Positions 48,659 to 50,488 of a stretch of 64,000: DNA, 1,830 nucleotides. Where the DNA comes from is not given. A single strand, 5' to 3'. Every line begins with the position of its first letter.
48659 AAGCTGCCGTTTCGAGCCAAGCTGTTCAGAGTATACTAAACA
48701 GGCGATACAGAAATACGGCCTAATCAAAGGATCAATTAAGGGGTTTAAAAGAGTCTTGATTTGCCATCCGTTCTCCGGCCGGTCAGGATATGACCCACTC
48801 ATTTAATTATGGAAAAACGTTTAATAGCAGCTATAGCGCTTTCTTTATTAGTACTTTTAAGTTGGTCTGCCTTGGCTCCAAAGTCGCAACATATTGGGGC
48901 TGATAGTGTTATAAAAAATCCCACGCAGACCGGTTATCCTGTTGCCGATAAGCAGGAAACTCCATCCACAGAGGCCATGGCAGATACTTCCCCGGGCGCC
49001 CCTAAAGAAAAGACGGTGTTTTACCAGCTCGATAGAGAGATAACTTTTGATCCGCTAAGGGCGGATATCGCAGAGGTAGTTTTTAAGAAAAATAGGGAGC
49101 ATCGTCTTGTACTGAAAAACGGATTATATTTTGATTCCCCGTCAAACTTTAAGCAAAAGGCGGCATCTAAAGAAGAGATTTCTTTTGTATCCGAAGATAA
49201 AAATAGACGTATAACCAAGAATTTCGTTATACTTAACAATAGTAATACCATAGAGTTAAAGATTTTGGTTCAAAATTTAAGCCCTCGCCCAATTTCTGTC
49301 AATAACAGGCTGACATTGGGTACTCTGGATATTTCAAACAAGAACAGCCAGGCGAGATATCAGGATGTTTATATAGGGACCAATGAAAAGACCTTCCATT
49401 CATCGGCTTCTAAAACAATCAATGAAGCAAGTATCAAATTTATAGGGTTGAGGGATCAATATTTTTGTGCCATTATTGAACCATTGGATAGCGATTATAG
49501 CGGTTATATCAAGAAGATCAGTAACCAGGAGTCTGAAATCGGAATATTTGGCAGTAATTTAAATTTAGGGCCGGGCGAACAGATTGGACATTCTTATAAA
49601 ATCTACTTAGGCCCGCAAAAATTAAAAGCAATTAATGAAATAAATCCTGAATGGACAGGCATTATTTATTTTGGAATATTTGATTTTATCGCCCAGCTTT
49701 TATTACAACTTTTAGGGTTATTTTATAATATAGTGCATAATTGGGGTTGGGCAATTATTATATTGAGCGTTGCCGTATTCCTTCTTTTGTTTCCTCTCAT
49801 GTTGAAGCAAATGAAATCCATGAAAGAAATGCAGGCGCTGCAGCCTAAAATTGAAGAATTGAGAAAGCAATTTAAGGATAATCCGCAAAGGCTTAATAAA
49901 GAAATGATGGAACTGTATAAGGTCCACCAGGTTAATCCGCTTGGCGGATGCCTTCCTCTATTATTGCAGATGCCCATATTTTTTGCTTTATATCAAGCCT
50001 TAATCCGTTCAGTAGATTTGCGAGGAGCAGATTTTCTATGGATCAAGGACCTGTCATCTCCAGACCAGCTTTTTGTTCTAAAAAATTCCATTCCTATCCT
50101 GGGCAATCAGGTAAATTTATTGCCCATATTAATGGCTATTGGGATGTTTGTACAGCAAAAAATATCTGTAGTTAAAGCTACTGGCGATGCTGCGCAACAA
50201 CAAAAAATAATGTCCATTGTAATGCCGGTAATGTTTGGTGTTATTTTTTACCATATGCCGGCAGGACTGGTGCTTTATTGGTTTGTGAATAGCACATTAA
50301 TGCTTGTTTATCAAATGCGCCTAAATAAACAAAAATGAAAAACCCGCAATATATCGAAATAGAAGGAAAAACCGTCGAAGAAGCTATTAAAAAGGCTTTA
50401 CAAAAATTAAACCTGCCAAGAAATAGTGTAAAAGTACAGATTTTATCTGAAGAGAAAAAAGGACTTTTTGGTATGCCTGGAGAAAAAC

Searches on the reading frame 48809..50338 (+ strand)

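Call 26: search_protein_families(library=pfam, proteins=[window:48809-50338:+], max_evalue=0.0001)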
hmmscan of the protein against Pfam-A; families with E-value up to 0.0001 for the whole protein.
window:48809-50338:+ (509 aa): 2 families
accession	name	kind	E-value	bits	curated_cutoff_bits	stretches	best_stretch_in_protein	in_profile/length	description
PF02096.25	60KD_IMP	-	5.5e-60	202.5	35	1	312-506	1-162/163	60Kd inner membrane protein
PF14849.12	YidC_periplas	-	1.6e-15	58.3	24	1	103-300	67-282/283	YidC periplasmic domain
